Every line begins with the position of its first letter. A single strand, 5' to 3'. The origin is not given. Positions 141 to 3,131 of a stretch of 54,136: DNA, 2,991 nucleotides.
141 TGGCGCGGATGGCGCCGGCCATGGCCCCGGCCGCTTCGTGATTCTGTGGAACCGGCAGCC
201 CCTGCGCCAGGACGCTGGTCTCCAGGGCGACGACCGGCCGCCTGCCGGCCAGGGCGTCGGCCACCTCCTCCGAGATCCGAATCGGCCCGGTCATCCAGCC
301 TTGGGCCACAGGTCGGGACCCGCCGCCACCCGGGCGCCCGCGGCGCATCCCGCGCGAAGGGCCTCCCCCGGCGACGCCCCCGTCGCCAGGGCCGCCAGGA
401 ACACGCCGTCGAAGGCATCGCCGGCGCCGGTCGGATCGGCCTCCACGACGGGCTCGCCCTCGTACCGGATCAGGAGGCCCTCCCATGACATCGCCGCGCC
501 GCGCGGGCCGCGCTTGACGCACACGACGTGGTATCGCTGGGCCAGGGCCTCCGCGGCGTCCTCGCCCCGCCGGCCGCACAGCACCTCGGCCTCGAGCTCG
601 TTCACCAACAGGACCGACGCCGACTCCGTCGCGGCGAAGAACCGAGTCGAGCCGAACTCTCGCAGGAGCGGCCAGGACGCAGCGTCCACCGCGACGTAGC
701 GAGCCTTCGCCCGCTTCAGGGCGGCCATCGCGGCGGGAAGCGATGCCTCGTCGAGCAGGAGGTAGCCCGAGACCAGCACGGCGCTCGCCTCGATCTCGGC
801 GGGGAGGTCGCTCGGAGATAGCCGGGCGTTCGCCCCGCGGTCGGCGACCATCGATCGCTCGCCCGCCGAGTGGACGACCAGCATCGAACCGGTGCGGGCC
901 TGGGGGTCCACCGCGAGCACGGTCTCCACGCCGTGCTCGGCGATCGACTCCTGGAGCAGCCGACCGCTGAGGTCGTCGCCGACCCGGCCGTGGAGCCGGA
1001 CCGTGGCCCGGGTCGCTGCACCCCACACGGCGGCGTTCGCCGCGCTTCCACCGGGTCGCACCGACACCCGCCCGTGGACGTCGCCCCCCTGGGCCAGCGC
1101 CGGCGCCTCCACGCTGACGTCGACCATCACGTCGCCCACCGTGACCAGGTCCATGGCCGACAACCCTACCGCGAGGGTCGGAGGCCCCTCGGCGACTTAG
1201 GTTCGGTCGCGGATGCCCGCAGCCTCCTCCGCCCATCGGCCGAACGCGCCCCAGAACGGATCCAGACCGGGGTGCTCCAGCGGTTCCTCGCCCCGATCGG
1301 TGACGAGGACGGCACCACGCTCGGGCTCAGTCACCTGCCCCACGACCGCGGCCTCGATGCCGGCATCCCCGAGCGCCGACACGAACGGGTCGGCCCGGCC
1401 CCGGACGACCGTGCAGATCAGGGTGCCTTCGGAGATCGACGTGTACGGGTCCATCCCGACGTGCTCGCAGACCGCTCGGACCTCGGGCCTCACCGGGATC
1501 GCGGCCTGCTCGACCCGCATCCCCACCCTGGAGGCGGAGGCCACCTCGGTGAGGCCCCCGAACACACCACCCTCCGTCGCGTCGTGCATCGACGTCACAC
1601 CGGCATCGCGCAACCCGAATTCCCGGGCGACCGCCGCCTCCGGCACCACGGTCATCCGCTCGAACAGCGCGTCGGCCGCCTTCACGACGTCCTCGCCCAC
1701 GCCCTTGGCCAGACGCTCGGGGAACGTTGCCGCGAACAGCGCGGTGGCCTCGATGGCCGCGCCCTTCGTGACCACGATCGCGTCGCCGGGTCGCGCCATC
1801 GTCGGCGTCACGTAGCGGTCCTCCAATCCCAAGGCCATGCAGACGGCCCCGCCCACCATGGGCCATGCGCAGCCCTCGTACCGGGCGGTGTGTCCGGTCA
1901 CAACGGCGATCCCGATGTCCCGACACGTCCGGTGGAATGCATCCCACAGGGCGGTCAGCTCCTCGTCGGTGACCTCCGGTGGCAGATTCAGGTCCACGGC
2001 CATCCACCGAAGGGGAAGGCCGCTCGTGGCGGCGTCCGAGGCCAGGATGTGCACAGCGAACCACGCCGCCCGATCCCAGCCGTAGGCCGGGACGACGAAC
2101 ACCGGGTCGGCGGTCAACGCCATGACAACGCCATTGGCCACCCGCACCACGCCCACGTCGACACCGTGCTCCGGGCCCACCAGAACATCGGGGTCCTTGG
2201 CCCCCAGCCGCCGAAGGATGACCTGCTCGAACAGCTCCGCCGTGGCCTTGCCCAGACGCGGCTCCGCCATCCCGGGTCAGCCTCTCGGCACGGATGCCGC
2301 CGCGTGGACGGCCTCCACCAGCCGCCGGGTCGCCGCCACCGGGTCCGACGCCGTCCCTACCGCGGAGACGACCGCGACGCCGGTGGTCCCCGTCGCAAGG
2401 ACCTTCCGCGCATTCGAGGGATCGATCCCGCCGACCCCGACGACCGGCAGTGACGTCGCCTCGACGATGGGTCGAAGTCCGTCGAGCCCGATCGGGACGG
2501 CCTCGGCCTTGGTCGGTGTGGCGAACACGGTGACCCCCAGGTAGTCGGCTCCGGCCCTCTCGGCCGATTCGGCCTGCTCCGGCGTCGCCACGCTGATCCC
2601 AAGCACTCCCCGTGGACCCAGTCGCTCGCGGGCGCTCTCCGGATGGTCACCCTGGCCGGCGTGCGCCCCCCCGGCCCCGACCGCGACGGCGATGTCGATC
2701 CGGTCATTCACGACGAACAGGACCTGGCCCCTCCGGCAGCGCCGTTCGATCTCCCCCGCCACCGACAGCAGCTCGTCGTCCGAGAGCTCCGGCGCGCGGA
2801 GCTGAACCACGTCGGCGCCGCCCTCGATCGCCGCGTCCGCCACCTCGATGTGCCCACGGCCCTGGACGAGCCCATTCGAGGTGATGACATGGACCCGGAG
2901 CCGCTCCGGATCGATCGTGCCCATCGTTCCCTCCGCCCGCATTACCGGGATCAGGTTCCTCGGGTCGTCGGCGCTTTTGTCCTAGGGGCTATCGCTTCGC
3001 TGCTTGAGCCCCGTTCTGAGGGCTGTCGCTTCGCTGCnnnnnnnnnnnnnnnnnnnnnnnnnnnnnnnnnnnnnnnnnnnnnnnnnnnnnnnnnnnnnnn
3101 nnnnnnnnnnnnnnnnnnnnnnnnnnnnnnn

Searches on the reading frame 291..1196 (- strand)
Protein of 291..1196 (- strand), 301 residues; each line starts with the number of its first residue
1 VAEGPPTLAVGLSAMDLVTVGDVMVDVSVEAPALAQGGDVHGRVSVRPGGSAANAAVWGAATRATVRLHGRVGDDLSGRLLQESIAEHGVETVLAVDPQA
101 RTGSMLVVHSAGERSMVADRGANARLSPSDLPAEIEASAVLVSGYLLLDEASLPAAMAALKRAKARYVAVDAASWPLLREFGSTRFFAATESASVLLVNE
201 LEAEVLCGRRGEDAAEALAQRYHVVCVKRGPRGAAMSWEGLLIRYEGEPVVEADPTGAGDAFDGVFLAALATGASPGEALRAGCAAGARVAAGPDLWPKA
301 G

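Call 21: search_protein_families(library=pfam, proteins=[window:291-1196:-], max_evalue=0.00001)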
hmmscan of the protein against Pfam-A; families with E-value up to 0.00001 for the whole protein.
window:291-1196:- (301 aa): 1 family
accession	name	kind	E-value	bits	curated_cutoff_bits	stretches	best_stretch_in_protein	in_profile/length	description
PF00294.29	PfkB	-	2.2e-38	132.7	25.8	1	16-290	3-289/302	pfkB family carbohydrate kinase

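Call 63: search_protein_families(library=ncbifam, proteins=[window:291-1196:-], max_evalue=0.00001)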
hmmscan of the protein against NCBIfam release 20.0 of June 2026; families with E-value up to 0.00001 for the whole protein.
window:291-1196:- (301 aa): 15 families
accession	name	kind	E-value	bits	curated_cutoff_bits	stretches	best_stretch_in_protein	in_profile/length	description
TIGR02152.1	D_ribokin_bact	equivalog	1.1e-25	90.6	299.65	1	18-288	2-278/298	ribokinase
NF053626.1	RibKinHalex1628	equivalog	1.3e-23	83.9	330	1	16-291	3-273/293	ATP-dependent ribose-1-phosphate kinase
TIGR04382.1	myo_inos_iolC_N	equivalog_domain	3.7e-22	79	300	1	15-292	2-291/309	5-dehydro-2-deoxygluconokinase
NF008353.0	PRK11142.1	equivalog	1e-20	74.5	341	1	16-288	4-281/307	ribokinase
NF006957.1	PRK09434.1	equivalog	2.1e-20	73.4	450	1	45-274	23-264/302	fructokinase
NF040938.1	KDG_KDGal_kin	equivalog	3.2e-19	69.2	400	1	49-288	30-281/305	bifunctional 2-dehydro-3-deoxygluconokinase/2-dehydro-3-deoxygalactonokinase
NF049991.1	TagKinase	equivalog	1.9e-16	59.8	420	1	18-290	11-295/321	tagatose kinase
NF041332.1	KDG_KDGal_kin_Halo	equivalog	2.4e-12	47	440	1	16-288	3-289/320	bifunctional 2-dehydro-3-deoxygluconokinase/2-dehydro-3-deoxygalactonokinase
TIGR02198.1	rfaE_dom_I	equivalog_domain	1.6e-10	40.6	345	1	20-290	13-296/315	D-glycero-beta-D-manno-heptose-7-phosphate kinase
TIGR03168.1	1-PFK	subfamily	4.2e-09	35.8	216.4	1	26-293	11-284/305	hexose kinase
TIGR03828.1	pfkB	equivalog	3.1e-08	33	292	1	43-294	29-285/305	1-phosphofructokinase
NF007321.0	PRK09813.1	equivalog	1.4e-07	31.3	247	0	221-294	185-258/261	fructoselysine 6-kinase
NF047869.1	myo_kin_aldol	exception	2e-07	29.8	600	1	14-290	6-311/586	bifunctional 5-dehydro-2-deoxygluconokinase/5-dehydro-2-deoxyphosphogluconate aldolase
NF008454.0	PRK11316.1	equivalog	3.3e-07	29.3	521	1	43-288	45-293/475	bifunctional D-glycero-beta-D-manno-heptose-7-phosphate kinase/D-glycero-beta-D-manno-heptose 1-phosphate adenylyltransferase HldE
NF041320.1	pfkB_Halo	equivalog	4.5e-07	29.6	400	1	42-291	30-277/302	1-phosphofructokinase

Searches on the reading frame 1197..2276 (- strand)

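Call 21: search_protein_families(library=pfam, proteins=[window:1197-2276:-], max_evalue=0.00001)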
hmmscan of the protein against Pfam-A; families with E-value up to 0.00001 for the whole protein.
window:1197-2276:- (359 aa): 2 families
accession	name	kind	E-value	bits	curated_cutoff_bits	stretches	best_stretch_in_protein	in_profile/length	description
PF02769.27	AIRS_C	-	6.4e-23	82.1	23.1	1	162-324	1-154/156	AIR synthase related protein, C-terminal domain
PF00586.29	AIRS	-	3.7e-10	40.6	24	1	40-144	3-107/112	AIR synthase related protein, N-terminal domain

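Call 63: search_protein_families(library=ncbifam, proteins=[window:1197-2276:-], max_evalue=0.00001)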
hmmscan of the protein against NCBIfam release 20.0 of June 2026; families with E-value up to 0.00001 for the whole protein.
window:1197-2276:- (359 aa): 12 families
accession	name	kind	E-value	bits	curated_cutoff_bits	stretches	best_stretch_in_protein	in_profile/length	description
TIGR02124.1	hypE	equivalog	3.4e-24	85.5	251.6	1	9-326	10-311/332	hydrogenase expression/formation protein HypE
TIGR01379.1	thiL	equivalog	4.3e-23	81.8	184.15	1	37-331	23-309/320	thiamine-phosphate kinase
TIGR00476.1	selD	equivalog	6.1e-16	58.5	125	1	24-272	31-263/311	selenide, water dikinase SelD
NF010705.0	PRK14105.1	equivalog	7e-14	51.4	291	1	96-323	104-334/345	selenide, water dikinase SelD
NF004351.0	PRK05731.1-4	equivalog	4.1e-11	42.6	324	1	80-285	84-272/321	thiamine-phosphate kinase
NF004353.0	PRK05731.2-2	equivalog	1.1e-10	41.1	301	1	65-339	49-300/311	thiamine-phosphate kinase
NF002098.0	PRK00943.1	equivalog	1.1e-10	41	299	1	25-271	36-266/347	selenide, water dikinase SelD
NF004350.0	PRK05731.1-1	equivalog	2e-09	36.8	441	1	37-341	27-322/325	thiamine-phosphate kinase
TIGR03267.1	methan_mark_2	hypoth_equivalog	3.7e-07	29.5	365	1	36-324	42-304/323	methanogenesis marker 2 protein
TIGR01736.1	FGAM_synth_II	equivalog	1.1e-06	27.3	525.75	1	121-325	143-340/718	phosphoribosylformylglycinamidine synthase subunit PurL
TIGR04049.1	AIR_rel_sll0787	hypoth_equivalog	1.3e-06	27.7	321.3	1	70-329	75-302/318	sll0787 family AIR synthase-like protein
NF002290.1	PRK01213.1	equivalog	1.7e-06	26.5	648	0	121-323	143-337/723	phosphoribosylformylglycinamidine synthase subunit PurL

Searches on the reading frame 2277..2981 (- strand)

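Call 21: search_protein_families(library=pfam, proteins=[window:2277-2981:-], max_evalue=0.00001)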
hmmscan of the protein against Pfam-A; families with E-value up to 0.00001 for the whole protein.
window:2277-2981:- (234 aa): 1 family
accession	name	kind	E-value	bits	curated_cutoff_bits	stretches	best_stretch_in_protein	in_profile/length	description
PF02581.23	TMP-TENI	-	5e-51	173.1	27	1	31-208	2-180/180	Thiamine monophosphate synthase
